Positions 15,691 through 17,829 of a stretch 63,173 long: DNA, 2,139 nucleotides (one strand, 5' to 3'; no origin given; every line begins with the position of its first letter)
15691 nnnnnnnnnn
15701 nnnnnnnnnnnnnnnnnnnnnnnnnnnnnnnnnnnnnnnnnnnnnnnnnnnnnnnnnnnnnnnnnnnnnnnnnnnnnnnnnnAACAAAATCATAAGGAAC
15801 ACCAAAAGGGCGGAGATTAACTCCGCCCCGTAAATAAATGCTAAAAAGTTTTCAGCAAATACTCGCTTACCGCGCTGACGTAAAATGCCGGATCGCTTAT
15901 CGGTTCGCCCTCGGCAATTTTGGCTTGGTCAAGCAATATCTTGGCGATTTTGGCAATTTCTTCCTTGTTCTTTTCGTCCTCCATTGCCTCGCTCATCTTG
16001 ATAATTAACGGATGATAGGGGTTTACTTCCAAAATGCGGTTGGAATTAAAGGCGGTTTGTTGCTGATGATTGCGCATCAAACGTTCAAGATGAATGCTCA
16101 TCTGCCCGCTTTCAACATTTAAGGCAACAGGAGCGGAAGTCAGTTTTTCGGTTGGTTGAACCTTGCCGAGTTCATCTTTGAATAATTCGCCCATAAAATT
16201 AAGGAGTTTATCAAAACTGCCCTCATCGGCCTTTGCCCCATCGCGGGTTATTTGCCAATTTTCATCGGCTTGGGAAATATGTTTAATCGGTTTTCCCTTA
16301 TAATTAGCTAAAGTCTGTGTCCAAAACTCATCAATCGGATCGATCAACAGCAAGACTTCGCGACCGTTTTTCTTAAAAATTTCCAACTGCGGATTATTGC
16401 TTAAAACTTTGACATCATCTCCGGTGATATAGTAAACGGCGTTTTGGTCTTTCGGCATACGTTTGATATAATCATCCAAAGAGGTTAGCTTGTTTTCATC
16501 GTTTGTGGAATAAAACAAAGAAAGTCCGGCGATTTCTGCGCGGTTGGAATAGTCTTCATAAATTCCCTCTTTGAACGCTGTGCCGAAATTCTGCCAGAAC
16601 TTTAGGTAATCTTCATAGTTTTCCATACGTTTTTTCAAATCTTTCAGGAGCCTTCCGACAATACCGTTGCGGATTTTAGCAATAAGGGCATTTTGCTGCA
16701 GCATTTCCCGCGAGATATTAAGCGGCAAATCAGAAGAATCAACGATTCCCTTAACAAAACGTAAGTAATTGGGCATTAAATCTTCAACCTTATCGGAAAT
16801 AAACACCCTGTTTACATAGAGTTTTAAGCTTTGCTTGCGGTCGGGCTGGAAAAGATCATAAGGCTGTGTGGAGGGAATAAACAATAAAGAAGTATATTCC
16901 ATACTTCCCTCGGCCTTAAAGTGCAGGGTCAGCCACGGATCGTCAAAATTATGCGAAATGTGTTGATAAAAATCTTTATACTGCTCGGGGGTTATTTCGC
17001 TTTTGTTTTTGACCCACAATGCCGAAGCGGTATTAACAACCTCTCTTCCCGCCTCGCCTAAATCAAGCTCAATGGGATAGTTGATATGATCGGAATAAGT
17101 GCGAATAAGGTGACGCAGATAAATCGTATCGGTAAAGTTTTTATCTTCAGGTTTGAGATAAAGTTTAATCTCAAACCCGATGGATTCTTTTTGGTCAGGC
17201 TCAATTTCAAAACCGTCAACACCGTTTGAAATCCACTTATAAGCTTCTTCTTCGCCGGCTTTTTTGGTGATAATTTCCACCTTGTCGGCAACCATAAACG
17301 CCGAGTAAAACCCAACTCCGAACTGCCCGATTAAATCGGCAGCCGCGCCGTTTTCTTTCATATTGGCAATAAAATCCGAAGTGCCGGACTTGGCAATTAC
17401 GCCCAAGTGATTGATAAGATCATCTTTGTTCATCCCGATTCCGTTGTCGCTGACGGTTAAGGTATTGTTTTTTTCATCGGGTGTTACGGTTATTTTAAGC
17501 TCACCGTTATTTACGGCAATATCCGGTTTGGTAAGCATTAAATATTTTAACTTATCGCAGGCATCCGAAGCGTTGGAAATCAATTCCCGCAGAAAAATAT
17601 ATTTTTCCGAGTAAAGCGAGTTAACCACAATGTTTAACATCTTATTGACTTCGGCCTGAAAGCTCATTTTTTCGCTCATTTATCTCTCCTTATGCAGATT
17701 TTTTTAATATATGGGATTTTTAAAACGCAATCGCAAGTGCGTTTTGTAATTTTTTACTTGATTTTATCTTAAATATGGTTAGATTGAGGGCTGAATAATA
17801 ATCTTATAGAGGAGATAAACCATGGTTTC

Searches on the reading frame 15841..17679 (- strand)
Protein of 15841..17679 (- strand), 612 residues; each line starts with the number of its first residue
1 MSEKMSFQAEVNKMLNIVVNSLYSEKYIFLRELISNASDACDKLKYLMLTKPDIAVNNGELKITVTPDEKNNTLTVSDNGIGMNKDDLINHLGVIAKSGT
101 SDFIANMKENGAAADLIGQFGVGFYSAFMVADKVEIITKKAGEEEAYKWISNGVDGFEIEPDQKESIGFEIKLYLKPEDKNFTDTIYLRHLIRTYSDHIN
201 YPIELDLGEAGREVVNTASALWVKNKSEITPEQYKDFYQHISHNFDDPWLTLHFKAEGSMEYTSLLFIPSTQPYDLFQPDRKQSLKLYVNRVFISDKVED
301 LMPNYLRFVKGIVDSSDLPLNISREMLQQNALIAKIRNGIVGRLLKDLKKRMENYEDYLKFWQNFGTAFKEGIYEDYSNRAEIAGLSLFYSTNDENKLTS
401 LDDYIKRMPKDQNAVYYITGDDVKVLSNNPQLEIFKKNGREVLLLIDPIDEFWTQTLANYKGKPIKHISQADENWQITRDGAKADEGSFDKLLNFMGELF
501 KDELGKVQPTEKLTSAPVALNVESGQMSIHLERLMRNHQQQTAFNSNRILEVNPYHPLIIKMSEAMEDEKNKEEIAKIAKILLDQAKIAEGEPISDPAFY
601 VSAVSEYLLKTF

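Call 19: search_protein_families(library=pfam, proteins=[window:15841-17679:-], max_evalue=0.00001)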
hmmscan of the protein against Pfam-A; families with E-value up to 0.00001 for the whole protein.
window:15841-17679:- (612 aa): 3 families
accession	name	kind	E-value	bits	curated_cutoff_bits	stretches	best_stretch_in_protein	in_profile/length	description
PF00183.23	HSP90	-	8.4e-121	404.9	24.4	1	212-609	79-487/518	Hsp90 protein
PF13589.12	HATPase_c_3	-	1.3e-12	48.4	25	1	31-153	8-107/137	Histidine kinase-, DNA gyrase B-, and HSP90-like ATPase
PF02518.31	HATPase_c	-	1.4e-06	29.2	26.4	1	29-127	5-80/111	Histidine kinase-, DNA gyrase B-, and HSP90-like ATPase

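Call 82: find_related_loci(query=window:15841-17679:-, collection=metagenome_contigs, flank=4000)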
Query window:15841-17679:- (612 aa) in metagenome_contigs; peptide patterns used: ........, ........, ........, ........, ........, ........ (x = any residue, [..] = any of these).
99 stretches matched a pattern; 36 encode a relative of the query (tblastn E <= 1e-3); 36 distinct loci.
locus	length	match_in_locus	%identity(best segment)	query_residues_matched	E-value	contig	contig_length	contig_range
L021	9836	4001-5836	81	1-612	0e+0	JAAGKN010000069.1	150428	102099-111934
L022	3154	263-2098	81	1-612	0e+0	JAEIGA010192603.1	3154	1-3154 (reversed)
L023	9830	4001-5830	80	1-610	0e+0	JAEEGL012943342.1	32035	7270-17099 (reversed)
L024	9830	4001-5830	79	1-610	0e+0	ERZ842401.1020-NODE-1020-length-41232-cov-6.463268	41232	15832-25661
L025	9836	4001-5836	77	1-612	0e+0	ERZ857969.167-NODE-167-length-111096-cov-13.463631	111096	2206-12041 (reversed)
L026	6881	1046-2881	77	1-612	0e+0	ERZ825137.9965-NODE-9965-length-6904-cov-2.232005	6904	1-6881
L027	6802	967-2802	77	1-612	0e+0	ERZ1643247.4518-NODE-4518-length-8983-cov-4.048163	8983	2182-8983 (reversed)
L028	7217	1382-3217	77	1-612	0e+0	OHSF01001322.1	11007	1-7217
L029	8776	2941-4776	77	1-612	0e+0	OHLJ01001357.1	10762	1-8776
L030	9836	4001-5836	77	1-612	0e+0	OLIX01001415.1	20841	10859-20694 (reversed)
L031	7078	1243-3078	77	1-612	0e+0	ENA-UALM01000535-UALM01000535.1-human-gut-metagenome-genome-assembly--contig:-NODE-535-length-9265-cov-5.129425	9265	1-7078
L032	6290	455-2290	77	1-612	0e+0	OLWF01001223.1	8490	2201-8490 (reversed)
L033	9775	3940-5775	77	1-612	0e+0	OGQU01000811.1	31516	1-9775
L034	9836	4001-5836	77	1-612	0e+0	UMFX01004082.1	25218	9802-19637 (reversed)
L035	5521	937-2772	77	1-612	0e+0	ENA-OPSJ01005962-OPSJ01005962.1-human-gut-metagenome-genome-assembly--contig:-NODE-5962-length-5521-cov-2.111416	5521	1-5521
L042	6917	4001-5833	53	3-609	0e+0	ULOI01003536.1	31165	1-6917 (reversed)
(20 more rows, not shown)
